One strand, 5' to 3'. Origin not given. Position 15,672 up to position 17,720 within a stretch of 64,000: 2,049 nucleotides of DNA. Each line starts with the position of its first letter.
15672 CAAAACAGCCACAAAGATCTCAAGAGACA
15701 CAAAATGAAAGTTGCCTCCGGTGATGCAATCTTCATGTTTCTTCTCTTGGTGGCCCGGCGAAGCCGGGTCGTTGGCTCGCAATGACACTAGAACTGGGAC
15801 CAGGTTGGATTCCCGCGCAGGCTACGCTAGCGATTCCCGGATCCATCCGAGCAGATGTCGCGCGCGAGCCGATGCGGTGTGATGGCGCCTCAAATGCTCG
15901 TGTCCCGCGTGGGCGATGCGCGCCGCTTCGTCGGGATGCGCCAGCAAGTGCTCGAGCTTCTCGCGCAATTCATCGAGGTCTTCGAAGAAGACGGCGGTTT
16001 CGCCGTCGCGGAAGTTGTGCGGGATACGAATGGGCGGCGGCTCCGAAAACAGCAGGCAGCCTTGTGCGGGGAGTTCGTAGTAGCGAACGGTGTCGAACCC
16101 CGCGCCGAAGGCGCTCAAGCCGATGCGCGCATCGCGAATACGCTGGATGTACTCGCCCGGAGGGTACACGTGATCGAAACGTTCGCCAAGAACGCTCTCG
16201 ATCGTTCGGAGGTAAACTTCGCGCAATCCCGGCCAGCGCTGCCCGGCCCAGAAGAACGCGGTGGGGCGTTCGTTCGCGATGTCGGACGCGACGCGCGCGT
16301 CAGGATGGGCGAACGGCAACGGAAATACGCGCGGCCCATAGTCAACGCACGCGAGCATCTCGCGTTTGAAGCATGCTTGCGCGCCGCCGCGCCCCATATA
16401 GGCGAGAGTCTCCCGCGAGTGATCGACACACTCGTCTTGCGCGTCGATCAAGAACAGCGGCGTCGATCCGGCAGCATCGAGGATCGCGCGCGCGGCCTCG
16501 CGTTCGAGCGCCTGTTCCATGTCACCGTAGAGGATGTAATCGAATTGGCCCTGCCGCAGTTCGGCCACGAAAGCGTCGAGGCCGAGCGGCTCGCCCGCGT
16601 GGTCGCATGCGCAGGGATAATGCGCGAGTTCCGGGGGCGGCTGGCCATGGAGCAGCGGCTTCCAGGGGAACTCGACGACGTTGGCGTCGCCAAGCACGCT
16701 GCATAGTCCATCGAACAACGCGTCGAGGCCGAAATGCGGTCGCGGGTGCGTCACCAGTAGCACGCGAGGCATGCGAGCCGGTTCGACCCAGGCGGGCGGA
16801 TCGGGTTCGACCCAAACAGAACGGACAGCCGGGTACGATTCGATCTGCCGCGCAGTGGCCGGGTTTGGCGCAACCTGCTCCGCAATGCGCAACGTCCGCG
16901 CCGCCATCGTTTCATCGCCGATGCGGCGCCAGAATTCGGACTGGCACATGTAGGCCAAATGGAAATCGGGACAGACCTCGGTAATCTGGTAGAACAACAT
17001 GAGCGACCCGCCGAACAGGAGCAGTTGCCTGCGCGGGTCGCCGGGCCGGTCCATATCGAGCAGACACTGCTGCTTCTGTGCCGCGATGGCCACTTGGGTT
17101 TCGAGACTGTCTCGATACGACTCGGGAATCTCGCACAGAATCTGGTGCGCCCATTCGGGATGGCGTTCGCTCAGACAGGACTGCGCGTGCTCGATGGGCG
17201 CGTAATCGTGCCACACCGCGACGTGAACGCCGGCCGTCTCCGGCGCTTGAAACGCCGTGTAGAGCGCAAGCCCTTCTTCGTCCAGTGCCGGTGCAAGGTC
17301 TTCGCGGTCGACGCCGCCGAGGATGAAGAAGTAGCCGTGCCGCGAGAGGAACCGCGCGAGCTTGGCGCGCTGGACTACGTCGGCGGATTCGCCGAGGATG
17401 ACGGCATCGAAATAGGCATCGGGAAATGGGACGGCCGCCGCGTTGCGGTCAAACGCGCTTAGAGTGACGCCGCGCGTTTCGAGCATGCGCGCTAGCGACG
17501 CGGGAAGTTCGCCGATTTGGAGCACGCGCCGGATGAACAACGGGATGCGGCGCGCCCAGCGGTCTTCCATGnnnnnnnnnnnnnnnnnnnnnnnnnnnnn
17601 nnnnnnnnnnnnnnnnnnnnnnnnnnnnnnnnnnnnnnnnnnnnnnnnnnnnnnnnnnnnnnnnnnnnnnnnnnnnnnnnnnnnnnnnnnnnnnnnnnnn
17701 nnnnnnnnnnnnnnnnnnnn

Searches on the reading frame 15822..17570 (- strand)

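Call 6: search_protein_families(library=pfam, proteins=[window:15822-17570:-], max_evalue=0.01)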
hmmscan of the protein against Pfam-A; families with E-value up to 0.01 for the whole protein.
window:15822-17570:- (582 aa): 1 family
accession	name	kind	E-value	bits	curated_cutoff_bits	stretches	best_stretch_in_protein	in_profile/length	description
PF13524.12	Glyco_trans_1_2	-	1.3e-20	74.3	25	1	442-574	20-143/144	Glycosyl transferase-like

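Call 8: search_protein_families(library=ncbifam, proteins=[window:15822-17570:-], max_evalue=0.01)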
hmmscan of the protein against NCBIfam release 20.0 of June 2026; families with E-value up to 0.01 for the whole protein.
window:15822-17570:- (582 aa): 0 families

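Call 24: search_protein_families(library=pfam, proteins=[window:15822-17570:-], max_evalue=1)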
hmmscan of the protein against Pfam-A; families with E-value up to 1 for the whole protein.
window:15822-17570:- (582 aa): 3 families
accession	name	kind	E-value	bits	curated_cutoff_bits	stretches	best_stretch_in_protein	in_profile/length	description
PF13524.12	Glyco_trans_1_2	-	1.3e-20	74.3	25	1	442-574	20-143/144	Glycosyl transferase-like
PF08241.18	Methyltransf_11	-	0.082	14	21.2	1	37-77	44-89/95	Methyltransferase domain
PF13649.12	Methyltransf_25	-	0.12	13.6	27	1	27-76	38-87/97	Methyltransferase domain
